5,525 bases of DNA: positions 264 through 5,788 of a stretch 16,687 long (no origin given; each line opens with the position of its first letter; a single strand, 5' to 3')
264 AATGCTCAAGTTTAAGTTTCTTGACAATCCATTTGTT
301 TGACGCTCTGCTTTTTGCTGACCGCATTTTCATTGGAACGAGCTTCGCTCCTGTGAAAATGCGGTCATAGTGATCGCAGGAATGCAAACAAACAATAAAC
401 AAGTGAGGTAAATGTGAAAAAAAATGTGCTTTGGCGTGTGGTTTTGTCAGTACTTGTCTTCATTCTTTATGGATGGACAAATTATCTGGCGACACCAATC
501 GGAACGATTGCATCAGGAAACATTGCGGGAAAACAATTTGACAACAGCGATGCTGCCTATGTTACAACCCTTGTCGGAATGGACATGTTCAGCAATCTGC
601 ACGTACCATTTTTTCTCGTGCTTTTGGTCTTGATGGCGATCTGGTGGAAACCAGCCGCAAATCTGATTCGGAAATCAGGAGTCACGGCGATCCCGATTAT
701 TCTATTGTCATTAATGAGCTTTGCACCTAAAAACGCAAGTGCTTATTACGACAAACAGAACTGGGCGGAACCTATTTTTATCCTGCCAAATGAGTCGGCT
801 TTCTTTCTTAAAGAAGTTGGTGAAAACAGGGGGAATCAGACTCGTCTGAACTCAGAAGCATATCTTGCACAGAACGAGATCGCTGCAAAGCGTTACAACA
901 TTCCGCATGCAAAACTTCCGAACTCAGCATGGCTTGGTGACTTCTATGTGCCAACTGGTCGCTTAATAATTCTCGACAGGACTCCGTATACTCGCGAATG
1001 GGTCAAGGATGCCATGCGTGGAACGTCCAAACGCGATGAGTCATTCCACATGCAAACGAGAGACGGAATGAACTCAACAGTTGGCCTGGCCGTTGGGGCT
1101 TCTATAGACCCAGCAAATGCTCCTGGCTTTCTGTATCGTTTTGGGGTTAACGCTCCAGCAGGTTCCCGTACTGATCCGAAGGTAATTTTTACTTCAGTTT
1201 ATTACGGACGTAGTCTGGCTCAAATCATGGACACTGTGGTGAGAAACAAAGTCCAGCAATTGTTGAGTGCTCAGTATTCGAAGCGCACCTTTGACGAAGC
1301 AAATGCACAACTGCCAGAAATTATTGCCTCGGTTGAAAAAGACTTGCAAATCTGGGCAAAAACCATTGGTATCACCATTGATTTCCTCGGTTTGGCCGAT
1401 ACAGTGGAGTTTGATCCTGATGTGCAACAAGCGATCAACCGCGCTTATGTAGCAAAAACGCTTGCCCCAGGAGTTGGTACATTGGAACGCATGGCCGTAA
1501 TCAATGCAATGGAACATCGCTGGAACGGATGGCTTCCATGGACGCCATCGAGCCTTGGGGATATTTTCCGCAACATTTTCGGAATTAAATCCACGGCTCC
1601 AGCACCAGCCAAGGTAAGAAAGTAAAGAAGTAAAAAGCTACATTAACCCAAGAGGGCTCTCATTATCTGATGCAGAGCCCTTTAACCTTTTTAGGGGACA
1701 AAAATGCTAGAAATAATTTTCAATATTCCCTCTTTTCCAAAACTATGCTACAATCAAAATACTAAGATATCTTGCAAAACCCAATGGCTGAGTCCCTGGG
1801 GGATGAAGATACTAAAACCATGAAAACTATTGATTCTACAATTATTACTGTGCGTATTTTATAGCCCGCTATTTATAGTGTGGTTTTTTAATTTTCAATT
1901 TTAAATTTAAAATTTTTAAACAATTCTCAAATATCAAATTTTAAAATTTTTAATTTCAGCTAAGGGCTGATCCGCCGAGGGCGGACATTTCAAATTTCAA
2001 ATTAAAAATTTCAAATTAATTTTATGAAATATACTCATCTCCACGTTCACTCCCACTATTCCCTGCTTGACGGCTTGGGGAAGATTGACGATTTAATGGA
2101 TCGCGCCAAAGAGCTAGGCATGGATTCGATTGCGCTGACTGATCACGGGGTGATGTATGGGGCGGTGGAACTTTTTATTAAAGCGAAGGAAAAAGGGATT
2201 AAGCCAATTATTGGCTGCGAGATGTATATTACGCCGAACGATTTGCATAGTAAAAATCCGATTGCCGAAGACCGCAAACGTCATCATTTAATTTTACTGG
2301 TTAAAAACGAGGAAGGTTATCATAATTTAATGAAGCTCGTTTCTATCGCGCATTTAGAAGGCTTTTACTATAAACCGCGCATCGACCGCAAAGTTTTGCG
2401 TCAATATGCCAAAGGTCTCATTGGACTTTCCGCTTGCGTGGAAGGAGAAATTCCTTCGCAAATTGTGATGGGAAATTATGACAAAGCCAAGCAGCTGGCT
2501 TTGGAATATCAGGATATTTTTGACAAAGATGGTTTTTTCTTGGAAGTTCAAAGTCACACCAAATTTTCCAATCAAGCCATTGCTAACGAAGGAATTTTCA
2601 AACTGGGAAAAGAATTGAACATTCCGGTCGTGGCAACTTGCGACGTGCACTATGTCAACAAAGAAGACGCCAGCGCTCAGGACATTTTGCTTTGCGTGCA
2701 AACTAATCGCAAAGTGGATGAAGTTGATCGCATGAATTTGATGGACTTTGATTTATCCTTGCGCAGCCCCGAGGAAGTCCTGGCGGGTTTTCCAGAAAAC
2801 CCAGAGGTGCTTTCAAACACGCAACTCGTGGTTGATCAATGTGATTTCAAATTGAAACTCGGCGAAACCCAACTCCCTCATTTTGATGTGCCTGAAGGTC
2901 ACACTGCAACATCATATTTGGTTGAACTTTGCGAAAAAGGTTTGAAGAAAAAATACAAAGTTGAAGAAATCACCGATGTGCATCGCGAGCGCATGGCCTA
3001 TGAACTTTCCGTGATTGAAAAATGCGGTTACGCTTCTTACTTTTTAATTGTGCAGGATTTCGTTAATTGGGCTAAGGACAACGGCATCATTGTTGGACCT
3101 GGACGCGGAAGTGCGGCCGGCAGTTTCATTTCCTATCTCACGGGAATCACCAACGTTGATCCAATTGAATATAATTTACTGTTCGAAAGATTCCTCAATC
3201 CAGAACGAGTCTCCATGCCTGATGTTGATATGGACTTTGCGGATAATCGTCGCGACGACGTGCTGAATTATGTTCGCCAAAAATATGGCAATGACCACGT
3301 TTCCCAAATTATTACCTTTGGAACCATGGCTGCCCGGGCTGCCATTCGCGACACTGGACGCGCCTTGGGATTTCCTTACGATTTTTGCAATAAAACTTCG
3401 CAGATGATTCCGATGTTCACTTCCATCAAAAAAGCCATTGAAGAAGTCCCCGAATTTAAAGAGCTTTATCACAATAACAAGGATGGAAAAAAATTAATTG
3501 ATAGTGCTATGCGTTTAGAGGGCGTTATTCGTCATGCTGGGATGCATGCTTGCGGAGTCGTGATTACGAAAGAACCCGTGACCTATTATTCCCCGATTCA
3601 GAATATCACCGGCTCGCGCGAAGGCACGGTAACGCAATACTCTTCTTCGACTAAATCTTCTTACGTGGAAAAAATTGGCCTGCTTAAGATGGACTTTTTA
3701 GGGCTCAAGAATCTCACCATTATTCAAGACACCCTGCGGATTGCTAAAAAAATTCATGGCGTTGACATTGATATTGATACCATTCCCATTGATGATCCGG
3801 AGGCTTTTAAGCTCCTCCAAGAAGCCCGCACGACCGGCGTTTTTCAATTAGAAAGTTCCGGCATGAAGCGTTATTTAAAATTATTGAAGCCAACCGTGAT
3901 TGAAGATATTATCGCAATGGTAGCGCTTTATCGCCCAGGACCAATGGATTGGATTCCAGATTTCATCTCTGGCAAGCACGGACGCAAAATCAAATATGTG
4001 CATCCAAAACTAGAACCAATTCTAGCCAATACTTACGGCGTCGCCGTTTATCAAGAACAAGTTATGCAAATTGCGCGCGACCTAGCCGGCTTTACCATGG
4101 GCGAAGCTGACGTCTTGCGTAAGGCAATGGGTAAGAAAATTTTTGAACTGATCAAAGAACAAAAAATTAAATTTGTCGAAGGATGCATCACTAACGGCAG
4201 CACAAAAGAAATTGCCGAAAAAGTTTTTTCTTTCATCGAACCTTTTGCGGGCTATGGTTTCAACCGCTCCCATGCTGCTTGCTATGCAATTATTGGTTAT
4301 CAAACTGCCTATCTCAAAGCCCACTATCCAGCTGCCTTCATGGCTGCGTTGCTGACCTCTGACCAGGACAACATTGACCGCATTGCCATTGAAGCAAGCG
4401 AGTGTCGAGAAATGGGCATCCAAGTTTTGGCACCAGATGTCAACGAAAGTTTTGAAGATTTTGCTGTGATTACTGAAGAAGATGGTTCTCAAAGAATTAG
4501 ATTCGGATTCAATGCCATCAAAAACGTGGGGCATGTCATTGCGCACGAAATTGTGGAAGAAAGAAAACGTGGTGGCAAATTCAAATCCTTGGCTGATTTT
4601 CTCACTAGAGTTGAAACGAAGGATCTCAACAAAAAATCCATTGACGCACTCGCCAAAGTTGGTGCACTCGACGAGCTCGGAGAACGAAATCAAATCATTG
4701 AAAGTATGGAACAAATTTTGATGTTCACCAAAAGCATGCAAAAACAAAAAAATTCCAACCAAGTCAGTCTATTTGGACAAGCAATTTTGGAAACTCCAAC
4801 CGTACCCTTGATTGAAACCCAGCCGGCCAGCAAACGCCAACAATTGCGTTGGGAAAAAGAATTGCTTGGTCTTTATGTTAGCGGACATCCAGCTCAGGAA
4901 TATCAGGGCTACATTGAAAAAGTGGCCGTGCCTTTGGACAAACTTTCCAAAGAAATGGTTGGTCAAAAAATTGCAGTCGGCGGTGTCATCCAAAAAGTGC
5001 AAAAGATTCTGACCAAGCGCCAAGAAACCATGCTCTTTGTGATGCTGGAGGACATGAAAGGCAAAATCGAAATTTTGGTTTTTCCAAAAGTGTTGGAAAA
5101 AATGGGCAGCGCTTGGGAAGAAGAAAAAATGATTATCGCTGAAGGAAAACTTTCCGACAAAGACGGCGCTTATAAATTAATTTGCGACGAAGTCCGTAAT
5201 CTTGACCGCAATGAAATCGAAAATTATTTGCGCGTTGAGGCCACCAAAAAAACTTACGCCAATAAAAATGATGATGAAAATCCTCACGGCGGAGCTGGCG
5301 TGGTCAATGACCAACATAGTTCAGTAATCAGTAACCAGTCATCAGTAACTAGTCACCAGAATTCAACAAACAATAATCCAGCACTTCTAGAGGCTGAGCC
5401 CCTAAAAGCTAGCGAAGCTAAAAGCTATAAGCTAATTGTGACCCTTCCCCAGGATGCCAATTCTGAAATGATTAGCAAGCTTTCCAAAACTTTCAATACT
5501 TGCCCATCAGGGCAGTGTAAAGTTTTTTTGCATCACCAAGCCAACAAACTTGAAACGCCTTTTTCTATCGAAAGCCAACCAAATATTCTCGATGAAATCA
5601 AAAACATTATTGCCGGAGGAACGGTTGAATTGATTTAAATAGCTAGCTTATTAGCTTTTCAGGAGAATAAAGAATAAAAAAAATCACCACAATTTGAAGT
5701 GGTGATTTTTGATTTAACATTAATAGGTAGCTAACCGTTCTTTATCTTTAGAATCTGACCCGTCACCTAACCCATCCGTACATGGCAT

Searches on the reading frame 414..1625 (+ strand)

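Call 10: search_protein_families(library=pfam, proteins=[window:414-1625:+])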
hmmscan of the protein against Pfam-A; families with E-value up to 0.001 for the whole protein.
window:414-1625:+ (403 aa): 1 family
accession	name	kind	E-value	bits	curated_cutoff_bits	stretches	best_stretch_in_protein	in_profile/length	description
PF01145.31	Band_7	-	2.6e-07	31.3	23.6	1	208-359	46-166/176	SPFH domain / Band 7 family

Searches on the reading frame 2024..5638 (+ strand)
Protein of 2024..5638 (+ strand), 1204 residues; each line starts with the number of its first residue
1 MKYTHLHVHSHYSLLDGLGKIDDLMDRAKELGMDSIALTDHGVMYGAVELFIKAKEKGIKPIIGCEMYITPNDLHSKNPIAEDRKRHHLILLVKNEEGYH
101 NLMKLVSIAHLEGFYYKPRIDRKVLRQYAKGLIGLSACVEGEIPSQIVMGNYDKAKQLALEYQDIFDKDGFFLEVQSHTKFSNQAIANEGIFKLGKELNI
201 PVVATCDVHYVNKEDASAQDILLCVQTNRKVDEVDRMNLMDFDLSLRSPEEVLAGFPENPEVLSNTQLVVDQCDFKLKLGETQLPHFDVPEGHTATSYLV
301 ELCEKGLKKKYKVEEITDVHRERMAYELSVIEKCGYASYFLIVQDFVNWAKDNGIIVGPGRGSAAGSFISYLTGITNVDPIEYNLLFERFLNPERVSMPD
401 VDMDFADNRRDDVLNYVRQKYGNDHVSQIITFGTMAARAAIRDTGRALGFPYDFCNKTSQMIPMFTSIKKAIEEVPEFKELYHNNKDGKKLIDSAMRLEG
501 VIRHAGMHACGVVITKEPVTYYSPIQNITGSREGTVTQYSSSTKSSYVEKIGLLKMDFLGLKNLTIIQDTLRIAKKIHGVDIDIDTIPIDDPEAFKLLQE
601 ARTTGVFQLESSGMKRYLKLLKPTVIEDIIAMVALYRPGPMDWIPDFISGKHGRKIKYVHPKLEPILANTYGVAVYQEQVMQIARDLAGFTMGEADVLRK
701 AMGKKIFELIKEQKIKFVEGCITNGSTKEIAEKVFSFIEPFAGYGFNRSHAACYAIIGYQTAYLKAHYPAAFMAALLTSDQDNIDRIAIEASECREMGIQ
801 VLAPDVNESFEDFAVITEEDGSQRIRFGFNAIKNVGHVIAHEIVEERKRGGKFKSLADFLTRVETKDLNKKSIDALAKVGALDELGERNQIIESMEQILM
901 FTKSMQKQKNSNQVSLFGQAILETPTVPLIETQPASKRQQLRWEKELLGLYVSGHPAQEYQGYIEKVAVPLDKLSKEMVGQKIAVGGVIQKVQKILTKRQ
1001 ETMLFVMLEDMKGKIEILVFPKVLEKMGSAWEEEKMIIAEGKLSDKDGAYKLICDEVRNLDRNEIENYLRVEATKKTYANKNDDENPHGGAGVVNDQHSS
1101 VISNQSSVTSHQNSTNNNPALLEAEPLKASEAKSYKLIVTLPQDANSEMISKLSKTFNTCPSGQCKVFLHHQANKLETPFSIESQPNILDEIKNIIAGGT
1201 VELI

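Call 10: search_protein_families(library=pfam, proteins=[window:2024-5638:+])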
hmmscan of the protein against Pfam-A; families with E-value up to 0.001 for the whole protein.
window:2024-5638:+ (1204 aa): 5 families
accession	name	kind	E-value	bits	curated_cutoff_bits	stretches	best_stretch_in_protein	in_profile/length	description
PF07733.18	DNA_pol3_alpha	-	4.8e-99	331.6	23.9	1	297-560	1-260/260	Bacterial DNA polymerase III alpha NTPase domain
PF17657.6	DNA_pol3_finger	-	1.9e-62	209.9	22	1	563-725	1-166/166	Bacterial DNA polymerase III alpha subunit finger domain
PF02811.25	PHP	-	2.3e-60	204.1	26.4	1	5-178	1-164/164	PHP domain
PF14579.12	HHH_6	-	2.6e-28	98.5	25.6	1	798-889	1-88/90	Helix-hairpin-helix motif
PF01336.31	tRNA_anti-codon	-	2e-09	37.7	27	1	985-1059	3-74/75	OB-fold nucleic acid binding domain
